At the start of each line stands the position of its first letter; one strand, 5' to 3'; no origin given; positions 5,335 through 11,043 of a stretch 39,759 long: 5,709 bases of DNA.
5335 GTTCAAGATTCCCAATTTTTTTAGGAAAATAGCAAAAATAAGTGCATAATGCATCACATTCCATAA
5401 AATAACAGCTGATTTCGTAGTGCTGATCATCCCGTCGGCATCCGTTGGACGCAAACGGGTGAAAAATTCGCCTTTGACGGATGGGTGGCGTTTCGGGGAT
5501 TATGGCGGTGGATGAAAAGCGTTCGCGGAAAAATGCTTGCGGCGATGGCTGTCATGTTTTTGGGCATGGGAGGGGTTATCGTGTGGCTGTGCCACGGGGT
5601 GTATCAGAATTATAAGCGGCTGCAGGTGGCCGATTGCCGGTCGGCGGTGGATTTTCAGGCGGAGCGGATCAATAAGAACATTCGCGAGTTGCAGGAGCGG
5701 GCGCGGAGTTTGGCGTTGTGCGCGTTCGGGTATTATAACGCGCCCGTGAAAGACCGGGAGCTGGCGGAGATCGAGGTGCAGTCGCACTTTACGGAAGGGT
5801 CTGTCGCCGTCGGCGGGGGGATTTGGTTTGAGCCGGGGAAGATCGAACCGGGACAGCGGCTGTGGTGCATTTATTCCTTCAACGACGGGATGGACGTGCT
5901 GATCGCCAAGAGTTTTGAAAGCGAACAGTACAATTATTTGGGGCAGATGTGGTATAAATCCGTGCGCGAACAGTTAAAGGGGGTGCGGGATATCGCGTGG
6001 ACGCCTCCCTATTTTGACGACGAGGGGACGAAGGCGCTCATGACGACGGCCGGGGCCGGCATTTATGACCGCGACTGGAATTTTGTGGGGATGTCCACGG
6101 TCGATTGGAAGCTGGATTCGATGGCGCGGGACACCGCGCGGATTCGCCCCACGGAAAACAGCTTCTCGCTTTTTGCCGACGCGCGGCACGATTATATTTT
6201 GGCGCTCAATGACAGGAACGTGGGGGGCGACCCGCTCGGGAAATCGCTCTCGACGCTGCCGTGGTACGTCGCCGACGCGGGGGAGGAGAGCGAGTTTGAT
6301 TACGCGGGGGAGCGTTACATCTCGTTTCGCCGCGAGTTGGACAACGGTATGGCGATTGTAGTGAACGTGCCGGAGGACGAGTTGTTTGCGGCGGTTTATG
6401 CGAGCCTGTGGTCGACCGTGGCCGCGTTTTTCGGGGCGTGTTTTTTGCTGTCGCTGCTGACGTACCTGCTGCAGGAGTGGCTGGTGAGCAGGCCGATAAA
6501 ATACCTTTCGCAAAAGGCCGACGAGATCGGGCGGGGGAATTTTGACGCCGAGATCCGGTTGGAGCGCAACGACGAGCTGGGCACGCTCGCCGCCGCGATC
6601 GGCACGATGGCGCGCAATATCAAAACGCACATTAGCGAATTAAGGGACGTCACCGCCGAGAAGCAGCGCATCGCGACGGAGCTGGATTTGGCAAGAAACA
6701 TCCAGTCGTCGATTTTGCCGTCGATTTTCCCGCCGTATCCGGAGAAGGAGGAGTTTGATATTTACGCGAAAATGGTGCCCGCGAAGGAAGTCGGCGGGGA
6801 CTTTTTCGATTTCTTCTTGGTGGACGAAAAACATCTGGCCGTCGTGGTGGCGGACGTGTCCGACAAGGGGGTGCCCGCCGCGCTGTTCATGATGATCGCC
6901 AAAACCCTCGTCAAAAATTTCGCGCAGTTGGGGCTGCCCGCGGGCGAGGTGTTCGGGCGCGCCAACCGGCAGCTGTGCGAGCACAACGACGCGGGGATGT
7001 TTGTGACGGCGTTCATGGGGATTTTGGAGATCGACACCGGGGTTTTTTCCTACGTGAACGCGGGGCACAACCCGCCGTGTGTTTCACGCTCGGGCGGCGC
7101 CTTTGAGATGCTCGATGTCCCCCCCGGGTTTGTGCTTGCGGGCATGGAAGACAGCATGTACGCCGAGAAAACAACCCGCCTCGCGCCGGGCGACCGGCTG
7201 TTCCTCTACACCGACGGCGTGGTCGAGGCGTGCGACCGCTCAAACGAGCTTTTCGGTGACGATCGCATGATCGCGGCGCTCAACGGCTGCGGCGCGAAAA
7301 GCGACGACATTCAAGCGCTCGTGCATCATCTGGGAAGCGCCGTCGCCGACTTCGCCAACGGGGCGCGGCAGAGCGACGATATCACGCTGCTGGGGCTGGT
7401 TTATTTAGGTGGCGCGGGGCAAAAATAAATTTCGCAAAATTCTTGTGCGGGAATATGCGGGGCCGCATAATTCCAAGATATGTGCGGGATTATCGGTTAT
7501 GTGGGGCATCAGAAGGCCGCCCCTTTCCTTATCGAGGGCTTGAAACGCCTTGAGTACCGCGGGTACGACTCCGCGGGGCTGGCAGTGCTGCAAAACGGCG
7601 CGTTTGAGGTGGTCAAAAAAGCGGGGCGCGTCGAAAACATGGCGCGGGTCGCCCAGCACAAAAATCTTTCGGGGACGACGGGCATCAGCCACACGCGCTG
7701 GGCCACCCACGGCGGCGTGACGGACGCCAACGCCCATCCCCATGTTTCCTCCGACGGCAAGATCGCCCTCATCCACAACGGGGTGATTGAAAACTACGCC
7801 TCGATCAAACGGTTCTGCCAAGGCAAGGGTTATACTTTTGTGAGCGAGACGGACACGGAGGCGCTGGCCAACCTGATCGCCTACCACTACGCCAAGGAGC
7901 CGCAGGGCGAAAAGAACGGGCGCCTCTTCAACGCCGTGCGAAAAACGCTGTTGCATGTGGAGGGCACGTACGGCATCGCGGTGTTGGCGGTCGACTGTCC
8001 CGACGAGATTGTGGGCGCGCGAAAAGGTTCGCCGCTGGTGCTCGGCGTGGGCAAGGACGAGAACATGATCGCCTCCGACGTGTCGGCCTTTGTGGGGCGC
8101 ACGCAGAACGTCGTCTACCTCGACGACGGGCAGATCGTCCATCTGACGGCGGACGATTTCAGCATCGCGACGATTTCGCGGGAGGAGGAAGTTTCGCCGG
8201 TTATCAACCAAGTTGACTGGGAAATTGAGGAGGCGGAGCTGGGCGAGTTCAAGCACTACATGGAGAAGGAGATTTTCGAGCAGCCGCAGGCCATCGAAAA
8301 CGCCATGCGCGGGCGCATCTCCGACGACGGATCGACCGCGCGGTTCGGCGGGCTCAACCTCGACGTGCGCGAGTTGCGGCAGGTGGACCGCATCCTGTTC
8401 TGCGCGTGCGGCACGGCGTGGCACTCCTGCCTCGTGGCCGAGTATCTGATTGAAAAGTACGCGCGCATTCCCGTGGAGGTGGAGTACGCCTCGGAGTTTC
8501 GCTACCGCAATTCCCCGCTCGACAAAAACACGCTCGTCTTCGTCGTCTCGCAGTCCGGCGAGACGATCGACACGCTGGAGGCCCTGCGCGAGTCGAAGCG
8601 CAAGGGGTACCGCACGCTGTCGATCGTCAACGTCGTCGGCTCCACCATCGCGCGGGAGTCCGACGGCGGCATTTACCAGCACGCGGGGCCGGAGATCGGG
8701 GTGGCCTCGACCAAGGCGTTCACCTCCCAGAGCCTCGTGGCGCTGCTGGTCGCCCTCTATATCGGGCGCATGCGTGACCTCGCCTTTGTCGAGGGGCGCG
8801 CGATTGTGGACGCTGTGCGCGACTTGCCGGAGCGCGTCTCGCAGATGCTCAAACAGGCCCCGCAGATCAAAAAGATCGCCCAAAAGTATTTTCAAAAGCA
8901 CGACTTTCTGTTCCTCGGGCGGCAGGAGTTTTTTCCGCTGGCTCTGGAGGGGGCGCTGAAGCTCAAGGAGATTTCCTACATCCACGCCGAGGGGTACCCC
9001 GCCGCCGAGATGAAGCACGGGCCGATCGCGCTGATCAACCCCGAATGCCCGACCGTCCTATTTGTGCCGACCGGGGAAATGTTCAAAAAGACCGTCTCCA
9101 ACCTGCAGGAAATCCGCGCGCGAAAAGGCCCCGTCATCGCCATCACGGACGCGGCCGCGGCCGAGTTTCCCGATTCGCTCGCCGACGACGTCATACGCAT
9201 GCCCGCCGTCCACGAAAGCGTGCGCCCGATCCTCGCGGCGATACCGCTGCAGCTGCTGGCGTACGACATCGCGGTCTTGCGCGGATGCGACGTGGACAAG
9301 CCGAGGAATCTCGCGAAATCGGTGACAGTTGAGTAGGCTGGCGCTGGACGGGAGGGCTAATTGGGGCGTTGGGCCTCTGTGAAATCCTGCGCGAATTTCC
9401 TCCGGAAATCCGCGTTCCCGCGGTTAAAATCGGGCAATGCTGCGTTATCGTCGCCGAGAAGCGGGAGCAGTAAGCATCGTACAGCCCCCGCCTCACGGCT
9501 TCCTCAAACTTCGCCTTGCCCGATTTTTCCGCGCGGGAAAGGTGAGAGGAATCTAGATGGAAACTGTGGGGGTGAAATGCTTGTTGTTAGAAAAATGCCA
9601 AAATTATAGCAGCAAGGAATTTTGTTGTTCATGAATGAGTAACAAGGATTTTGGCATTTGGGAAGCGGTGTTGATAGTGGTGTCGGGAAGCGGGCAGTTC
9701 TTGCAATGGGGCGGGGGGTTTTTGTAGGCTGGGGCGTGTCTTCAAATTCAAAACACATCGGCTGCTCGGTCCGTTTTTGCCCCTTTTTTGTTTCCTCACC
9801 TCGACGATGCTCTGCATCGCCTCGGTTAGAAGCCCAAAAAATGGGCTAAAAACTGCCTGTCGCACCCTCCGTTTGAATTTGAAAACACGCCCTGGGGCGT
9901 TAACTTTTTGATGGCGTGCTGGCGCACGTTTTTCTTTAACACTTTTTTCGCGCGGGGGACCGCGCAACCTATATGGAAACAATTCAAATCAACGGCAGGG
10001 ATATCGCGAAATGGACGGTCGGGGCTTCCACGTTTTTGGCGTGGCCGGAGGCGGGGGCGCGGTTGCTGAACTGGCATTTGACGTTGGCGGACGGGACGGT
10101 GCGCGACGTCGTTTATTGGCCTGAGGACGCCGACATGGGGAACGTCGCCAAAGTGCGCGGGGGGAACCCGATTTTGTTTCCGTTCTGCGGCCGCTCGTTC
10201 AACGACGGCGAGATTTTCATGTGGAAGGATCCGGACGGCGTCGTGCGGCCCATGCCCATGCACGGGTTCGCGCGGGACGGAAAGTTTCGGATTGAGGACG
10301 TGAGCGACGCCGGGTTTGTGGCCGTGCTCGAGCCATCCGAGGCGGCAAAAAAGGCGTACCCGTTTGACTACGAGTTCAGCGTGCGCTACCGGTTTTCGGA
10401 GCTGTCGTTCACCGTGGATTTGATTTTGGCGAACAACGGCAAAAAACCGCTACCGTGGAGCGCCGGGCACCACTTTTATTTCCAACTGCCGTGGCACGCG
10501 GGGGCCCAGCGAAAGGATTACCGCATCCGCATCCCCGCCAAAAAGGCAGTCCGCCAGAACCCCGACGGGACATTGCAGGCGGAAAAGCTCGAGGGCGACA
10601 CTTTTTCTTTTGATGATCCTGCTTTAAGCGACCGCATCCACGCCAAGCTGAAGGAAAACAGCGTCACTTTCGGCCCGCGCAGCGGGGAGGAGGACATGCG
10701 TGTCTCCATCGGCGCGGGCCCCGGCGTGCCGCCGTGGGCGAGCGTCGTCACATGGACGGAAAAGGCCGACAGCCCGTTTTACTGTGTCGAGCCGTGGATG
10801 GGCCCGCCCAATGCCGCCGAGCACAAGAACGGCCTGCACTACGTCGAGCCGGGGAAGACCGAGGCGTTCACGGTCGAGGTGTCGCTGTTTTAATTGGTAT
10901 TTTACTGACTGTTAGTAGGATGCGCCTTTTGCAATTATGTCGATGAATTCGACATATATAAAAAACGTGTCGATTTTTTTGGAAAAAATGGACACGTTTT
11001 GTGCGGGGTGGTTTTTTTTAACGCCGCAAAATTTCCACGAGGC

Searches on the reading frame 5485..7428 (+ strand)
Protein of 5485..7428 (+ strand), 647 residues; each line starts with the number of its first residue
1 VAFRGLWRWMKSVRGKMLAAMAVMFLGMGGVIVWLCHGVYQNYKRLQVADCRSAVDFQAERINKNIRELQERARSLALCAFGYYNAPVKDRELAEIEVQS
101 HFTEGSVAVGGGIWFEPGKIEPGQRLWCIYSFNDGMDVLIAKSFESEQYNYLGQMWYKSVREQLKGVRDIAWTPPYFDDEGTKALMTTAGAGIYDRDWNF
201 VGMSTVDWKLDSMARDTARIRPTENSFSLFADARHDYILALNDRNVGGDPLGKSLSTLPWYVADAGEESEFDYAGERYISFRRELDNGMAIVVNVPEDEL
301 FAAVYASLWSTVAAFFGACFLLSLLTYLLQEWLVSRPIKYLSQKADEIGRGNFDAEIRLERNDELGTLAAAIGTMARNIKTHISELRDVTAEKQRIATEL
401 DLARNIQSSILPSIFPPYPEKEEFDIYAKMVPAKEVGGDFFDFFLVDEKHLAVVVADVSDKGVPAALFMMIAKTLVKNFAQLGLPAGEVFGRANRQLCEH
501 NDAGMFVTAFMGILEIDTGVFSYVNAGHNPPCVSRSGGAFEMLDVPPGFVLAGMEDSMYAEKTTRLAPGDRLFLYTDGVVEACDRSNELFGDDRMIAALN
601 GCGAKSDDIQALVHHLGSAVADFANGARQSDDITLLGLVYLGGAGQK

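Call 38: search_protein_families(library=pfam, proteins=[window:5485-7428:+], max_evalue=0.001)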
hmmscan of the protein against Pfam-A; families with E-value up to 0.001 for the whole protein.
window:5485-7428:+ (647 aa): 3 families
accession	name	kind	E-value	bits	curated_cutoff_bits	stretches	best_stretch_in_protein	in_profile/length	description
PF07228.17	SpoIIE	-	2.3e-47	161.9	25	1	447-637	1-188/192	Stage II sporulation protein E (SpoIIE)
PF22673.2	MCP-like_PDC_1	-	8.4e-16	58.8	27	1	99-214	6-112/113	Methyl-accepting chemotaxis protein-like, first PDC sensor domain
PF00672.30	HAMP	-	1.8e-12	47.9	25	1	333-380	5-52/53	HAMP domain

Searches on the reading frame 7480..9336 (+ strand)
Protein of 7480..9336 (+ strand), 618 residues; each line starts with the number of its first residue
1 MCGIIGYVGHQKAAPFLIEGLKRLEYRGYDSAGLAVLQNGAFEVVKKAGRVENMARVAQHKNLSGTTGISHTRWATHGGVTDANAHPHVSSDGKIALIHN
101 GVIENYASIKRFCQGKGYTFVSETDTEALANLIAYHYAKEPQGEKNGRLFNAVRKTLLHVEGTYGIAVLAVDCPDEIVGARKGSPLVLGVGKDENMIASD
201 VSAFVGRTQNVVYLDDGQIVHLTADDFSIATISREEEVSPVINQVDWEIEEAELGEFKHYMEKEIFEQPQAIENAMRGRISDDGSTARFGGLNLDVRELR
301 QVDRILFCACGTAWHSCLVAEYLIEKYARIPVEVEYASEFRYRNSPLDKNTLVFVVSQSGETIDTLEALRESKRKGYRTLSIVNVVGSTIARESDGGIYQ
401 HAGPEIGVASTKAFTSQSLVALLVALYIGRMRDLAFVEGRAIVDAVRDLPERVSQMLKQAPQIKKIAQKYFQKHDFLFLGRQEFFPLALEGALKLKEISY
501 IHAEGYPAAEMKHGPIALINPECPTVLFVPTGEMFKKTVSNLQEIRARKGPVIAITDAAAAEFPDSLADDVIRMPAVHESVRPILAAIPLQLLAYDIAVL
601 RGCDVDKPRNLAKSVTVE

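Call 38: search_protein_families(library=pfam, proteins=[window:7480-9336:+], max_evalue=0.001)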
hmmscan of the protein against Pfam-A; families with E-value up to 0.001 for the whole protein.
window:7480-9336:+ (618 aa): 4 families
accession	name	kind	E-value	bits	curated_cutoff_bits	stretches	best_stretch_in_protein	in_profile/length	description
PF01380.27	SIS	-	1.6e-51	173.9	25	2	298-425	1-129/131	SIS domain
PF13522.11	GATase_6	-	7.7e-15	55.5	27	1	64-167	9-95/130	Glutamine amidotransferase domain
PF13537.11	GATase_7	-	3.8e-09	37.1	25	1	81-204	9-121/123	Glutamine amidotransferase domain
PF13230.11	GATase_4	-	7.5e-06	25.5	23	1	52-153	58-159/272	Glutamine amidotransferases class-II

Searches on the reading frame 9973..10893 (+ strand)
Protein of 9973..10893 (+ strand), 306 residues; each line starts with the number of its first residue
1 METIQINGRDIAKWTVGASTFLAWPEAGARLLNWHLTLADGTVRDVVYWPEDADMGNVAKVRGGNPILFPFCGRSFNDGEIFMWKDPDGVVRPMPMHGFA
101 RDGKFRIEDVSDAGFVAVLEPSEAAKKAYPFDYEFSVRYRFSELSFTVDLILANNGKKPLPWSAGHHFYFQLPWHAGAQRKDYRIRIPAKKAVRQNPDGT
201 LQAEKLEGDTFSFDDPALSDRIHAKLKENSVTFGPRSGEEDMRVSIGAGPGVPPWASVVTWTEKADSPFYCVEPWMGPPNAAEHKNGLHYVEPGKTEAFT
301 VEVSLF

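Call 38: search_protein_families(library=pfam, proteins=[window:9973-10893:+], max_evalue=0.001)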
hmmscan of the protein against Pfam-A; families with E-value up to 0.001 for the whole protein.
window:9973-10893:+ (306 aa): 1 family
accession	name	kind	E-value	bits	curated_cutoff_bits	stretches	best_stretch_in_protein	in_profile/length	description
PF01263.26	Aldose_epim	-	7.3e-20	72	27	1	25-217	16-206/299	Aldose 1-epimerase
